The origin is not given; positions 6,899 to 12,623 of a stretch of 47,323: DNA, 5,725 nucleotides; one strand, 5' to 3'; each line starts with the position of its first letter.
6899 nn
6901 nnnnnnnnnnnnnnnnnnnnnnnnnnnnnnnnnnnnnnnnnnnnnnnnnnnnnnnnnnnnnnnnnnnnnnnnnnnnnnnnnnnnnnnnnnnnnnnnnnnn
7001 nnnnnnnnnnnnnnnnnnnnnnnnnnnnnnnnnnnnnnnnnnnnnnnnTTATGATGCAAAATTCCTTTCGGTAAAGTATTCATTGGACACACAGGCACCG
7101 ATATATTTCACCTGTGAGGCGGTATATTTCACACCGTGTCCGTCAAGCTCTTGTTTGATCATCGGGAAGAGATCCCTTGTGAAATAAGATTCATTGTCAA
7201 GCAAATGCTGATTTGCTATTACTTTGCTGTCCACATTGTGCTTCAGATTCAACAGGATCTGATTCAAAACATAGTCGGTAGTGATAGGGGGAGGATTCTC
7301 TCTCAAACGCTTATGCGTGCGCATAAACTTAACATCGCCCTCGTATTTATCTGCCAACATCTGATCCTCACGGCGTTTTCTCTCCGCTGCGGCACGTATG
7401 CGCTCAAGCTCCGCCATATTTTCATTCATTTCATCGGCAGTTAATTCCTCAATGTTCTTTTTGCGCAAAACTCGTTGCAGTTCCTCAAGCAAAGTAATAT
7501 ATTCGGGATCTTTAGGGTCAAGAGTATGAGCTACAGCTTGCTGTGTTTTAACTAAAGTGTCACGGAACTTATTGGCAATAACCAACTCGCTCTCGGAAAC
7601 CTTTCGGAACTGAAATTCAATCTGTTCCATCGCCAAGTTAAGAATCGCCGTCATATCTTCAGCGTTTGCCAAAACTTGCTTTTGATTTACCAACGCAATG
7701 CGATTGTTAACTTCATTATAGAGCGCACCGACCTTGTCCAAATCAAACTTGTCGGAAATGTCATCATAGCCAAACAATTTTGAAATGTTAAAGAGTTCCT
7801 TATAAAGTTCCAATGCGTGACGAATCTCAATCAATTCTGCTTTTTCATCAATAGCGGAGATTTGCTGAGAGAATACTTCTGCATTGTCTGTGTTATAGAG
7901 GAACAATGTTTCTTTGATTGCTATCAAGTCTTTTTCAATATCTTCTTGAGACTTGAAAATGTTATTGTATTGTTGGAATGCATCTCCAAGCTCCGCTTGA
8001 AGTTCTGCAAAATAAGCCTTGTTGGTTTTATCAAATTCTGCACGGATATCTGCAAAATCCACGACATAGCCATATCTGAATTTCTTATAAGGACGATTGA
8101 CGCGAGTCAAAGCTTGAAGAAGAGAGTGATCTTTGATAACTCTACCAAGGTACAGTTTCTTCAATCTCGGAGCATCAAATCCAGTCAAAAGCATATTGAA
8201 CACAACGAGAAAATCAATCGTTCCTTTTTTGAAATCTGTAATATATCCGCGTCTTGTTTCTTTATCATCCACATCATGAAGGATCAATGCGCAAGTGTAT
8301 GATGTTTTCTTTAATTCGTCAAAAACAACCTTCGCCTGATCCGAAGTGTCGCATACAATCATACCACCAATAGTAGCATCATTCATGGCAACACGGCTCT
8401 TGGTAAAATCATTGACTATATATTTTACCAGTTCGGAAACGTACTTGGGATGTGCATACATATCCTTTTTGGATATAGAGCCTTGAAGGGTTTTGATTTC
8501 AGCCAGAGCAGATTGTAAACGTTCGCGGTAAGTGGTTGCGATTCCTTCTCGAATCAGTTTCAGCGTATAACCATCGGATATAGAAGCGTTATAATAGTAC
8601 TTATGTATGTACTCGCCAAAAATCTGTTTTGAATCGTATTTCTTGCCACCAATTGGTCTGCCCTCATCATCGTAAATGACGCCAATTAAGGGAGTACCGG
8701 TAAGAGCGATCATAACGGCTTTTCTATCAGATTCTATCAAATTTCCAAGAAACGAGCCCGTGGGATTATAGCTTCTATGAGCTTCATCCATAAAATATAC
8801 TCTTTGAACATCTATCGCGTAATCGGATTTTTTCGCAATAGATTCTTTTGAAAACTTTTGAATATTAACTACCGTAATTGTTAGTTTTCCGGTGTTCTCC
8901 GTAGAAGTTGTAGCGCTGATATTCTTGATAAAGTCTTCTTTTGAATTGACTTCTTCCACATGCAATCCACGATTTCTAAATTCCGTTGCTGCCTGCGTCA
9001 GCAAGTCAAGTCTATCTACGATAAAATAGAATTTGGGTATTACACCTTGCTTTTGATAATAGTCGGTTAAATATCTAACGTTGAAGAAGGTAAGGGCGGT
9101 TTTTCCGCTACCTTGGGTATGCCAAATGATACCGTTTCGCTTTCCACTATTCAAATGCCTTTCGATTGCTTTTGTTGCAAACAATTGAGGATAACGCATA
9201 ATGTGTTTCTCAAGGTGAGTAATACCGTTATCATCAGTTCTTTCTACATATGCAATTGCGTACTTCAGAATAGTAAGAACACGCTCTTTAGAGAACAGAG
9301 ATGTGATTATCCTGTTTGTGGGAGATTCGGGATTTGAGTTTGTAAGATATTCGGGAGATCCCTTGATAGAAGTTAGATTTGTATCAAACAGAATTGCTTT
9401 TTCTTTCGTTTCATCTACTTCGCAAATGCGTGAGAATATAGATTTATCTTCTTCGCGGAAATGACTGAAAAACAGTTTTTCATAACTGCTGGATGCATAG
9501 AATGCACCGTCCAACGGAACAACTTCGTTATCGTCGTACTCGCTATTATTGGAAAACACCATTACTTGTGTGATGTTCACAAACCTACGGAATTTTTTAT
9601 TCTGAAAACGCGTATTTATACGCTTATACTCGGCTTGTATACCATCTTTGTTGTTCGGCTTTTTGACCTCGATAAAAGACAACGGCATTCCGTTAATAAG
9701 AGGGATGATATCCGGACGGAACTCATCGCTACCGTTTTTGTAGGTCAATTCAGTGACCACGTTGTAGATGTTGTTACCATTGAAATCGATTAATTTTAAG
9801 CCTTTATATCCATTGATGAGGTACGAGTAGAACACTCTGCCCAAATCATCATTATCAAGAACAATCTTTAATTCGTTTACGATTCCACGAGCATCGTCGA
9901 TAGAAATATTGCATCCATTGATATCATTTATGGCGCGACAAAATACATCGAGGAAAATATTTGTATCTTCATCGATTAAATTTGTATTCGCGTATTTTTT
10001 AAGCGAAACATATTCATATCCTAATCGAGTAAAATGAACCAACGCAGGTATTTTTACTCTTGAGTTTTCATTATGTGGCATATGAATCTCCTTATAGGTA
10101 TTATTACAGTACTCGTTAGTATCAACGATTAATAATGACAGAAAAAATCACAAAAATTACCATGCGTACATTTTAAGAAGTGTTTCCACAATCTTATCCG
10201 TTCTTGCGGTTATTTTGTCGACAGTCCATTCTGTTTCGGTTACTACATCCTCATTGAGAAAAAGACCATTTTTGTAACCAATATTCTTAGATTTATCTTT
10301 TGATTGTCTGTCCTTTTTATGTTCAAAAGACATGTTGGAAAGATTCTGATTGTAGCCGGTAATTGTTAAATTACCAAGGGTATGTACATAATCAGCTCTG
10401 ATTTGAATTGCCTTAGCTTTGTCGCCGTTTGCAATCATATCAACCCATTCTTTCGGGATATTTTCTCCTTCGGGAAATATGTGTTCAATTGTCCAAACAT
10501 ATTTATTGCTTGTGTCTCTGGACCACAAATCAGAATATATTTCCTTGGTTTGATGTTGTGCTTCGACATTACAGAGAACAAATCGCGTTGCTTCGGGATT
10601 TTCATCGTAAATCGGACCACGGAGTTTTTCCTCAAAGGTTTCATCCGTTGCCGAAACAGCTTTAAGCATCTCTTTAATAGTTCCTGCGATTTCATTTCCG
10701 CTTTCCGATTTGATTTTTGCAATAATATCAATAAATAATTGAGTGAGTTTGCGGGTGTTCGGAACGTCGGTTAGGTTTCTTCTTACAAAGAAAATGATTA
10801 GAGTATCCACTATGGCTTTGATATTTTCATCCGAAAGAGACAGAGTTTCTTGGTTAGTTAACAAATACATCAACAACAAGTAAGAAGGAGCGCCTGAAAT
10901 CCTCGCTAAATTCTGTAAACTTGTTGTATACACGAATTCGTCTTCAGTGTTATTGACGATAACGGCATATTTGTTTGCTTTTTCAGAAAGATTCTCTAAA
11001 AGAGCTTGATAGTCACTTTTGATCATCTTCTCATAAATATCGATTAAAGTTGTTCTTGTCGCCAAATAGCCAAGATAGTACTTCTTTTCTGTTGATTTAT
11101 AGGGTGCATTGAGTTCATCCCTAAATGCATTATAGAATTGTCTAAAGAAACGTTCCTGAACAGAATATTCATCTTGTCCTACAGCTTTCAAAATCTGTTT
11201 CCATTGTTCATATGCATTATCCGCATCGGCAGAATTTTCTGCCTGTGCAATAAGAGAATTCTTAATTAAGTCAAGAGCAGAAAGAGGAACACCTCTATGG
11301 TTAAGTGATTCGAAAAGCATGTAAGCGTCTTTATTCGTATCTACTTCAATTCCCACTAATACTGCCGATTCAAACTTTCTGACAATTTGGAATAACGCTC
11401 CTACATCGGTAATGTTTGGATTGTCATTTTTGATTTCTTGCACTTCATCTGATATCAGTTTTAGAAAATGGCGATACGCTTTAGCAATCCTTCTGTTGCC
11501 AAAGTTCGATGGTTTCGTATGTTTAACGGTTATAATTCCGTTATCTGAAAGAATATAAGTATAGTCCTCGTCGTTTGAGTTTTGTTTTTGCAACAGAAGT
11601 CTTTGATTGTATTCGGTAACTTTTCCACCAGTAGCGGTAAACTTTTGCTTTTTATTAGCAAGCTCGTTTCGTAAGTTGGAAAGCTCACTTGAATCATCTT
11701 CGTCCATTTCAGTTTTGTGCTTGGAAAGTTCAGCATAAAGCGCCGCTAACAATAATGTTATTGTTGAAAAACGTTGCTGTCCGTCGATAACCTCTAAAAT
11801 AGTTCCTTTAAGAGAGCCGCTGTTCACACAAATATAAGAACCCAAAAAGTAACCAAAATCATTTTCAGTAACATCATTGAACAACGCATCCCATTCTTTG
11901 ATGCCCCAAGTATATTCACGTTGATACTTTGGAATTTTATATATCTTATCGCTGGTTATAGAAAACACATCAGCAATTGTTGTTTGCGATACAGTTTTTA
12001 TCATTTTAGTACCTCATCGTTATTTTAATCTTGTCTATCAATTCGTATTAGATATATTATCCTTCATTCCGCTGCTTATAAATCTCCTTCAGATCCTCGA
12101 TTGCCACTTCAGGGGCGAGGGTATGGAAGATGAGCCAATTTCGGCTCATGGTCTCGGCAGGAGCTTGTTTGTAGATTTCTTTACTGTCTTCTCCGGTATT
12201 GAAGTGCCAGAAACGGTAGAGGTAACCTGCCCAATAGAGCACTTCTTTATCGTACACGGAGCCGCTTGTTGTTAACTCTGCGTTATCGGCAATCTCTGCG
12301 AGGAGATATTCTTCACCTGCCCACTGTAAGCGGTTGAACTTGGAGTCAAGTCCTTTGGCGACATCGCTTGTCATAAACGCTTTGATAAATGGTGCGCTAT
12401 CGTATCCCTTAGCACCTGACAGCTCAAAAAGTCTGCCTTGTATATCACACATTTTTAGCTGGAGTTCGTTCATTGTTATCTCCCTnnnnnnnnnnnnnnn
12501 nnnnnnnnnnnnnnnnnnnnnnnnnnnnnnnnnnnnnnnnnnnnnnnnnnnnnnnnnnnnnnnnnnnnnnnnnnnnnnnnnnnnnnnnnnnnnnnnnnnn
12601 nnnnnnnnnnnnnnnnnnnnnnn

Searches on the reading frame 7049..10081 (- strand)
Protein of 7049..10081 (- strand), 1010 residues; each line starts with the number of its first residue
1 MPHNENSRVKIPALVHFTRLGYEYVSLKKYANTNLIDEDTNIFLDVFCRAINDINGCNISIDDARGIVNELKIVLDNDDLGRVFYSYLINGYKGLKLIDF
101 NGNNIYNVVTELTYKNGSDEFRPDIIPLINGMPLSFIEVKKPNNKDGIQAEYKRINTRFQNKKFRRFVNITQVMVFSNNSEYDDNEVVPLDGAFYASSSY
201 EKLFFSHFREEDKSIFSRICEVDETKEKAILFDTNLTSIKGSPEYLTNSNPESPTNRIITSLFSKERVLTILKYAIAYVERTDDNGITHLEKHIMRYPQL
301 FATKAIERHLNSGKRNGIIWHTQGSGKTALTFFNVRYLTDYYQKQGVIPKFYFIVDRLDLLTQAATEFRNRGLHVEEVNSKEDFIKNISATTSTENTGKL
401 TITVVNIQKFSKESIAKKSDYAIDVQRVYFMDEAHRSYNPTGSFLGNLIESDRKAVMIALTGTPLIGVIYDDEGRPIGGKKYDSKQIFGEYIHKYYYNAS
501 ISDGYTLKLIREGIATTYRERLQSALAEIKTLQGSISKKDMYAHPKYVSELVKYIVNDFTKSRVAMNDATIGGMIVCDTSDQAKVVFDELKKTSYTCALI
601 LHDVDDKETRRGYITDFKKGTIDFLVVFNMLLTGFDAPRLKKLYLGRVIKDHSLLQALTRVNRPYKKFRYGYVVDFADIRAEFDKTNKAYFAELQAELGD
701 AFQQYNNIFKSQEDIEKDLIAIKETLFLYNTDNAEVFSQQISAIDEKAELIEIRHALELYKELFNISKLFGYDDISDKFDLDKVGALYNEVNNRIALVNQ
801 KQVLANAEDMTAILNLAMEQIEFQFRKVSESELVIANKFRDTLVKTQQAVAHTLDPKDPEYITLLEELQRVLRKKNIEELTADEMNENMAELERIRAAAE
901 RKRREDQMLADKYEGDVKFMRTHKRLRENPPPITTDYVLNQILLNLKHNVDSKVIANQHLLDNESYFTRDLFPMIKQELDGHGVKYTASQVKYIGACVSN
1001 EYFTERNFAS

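Call 6: search_protein_families(library=pfam, proteins=[window:7049-10081:-], max_evalue=0.01)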
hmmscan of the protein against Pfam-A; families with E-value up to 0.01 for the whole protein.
window:7049-10081:- (1010 aa): 6 families
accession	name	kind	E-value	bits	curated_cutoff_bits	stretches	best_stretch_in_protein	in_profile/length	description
PF18766.7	SWI2_SNF2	-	1.4e-36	126.7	26.7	1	299-521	2-200/221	SWI2/SNF2 ATPase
PF04851.21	ResIII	-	1.6e-26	93.6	22.5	1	294-464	3-162/164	Type III restriction enzyme, res subunit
PF04313.20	HSDR_N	-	7.6e-20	72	25.1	1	4-182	3-187/198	Type I restriction enzyme R protein N terminus (HSDR_N)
PF22679.2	T1R_D3-like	-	6.9e-16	59.5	27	1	618-677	97-157/158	Type I restriction enzyme subunit R domain 3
PF00176.29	SNF2-rel_dom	-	0.00072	19.2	24.9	1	309-466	11-165/290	SNF2-related domain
PF00271.37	Helicase_C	-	0.0026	18.4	23.5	1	574-661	19-106/110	Helicase conserved C-terminal domain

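Call 7: search_protein_families(library=padloc, proteins=[window:7049-10081:-], max_evalue=0.01)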
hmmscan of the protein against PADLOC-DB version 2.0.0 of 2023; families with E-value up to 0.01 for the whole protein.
window:7049-10081:- (1010 aa): 7 families
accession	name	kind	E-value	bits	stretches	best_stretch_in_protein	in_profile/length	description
PDLC03048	REase_I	-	1.4e-37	127.3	2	294-592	240-526/976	Type I restriction enzyme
PDLC03041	REase_I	-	4.7e-32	108.9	2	100-512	124-520/1099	Type I restriction enzyme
PDLC03040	REase_I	-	4.4e-30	102.3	3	619-703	622-704/1029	Type I restriction enzyme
PDLC03044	REase_I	-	1.8e-28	97.1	3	255-514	220-463/1034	Type I restriction enzyme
PDLC03046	REase_I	-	3.9e-22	76.1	3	621-735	673-780/1025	Type I restriction enzyme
PDLC03045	REase_I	-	1.9e-19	67.1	2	294-562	257-514/995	Type I restriction enzyme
PDLC02705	PbeA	-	0.00069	15.9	1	574-645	529-600/691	PbeA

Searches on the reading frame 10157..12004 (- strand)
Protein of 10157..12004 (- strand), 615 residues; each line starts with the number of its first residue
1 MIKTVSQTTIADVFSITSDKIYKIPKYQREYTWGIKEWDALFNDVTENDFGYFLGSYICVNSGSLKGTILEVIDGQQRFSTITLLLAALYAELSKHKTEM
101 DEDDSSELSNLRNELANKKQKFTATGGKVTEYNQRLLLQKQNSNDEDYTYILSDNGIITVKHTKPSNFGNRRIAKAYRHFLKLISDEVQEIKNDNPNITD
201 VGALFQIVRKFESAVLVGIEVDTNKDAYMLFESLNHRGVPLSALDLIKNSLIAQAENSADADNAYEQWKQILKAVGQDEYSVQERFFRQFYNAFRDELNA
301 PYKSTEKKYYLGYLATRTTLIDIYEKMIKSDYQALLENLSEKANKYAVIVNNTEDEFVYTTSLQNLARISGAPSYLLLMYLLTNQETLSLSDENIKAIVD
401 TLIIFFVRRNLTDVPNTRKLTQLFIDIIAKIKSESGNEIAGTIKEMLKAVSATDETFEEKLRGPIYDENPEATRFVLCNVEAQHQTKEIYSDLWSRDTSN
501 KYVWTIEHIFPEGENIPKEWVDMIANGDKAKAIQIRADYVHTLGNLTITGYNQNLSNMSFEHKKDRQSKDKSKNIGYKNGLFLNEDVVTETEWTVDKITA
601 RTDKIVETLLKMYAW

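Call 6: search_protein_families(library=pfam, proteins=[window:10157-12004:-], max_evalue=0.01)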
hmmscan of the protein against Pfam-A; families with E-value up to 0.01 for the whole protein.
window:10157-12004:- (615 aa): 2 families
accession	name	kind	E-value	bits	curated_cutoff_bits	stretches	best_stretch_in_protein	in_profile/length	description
PF03235.19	GmrSD_N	-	2.8e-34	119.4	33.2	1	18-251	9-198/199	GmrSD restriction endonuclease, N-terminal domain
PF07510.16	GmrSD_C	-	1.2e-15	58.1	23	1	454-607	4-137/138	GmrSD restriction endonucleases, C-terminal domain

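Call 7: search_protein_families(library=padloc, proteins=[window:10157-12004:-], max_evalue=0.01)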
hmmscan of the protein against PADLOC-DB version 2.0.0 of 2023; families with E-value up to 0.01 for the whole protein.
window:10157-12004:- (615 aa): 29 families (the best 25 are shown)
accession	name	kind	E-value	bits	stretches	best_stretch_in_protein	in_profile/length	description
PDLC02693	Orf5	-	3.8e-63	212.3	1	17-613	4-542/543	Orf5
PDLC04155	HEC-06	-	5.7e-62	208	1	6-611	5-556/562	-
PDLC02696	Orf5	-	8.5e-57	191.3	1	22-567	1-546/558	Orf5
PDLC04154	HEC-06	-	1.6e-56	190.1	1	16-607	18-558/569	-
PDLC04157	HEC-06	-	8.9e-56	187.6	1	11-613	12-555/558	-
PDLC02687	Orf5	-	1.3e-48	164.1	1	16-569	12-523/543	Orf5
PDLC02700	Orf5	-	4.2e-47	159.1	1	19-611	9-553/555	Orf5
PDLC02695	Orf5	-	3.8e-45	152.4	1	6-612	6-600/601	Orf5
PDLC02691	Orf5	-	1.7e-37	127.3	1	20-611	19-577/579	Orf5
PDLC02701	Orf5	-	8e-36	121.7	1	18-614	16-595/596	Orf5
PDLC02698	Orf5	-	8.1e-26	88.9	1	20-613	17-571/573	Orf5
PDLC02690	Orf5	-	1.9e-24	84.5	1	16-613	4-529/531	Orf5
PDLC02692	Orf5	-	3.9e-23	80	1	21-608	7-551/558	Orf5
PDLC02702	Orf5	-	9.4e-23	78.8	2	215-614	168-542/543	Orf5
PDLC02686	Orf5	-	2.4e-22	77.2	2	7-281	7-267/566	Orf5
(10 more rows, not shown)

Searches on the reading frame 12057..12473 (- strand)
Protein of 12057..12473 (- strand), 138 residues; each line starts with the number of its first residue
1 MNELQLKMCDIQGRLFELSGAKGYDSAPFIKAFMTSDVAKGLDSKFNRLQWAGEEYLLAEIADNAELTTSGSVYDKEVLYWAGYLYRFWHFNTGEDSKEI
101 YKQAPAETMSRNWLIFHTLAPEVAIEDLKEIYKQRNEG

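Call 28: search_protein_families(library=pfam, proteins=[window:12057-12473:-], max_evalue=0.001)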
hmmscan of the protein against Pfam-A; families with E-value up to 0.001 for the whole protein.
window:12057-12473:- (138 aa): 0 families

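Call 92: search_protein_families(library=padloc, proteins=[window:12057-12473:-], max_evalue=0.001)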
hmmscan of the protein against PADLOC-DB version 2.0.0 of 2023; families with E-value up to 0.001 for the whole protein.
window:12057-12473:- (138 aa): 1 family
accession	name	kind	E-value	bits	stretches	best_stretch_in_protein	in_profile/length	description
PDLC04642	PDC-M42B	-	4.4e-07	28.2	1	9-128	13-135/138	-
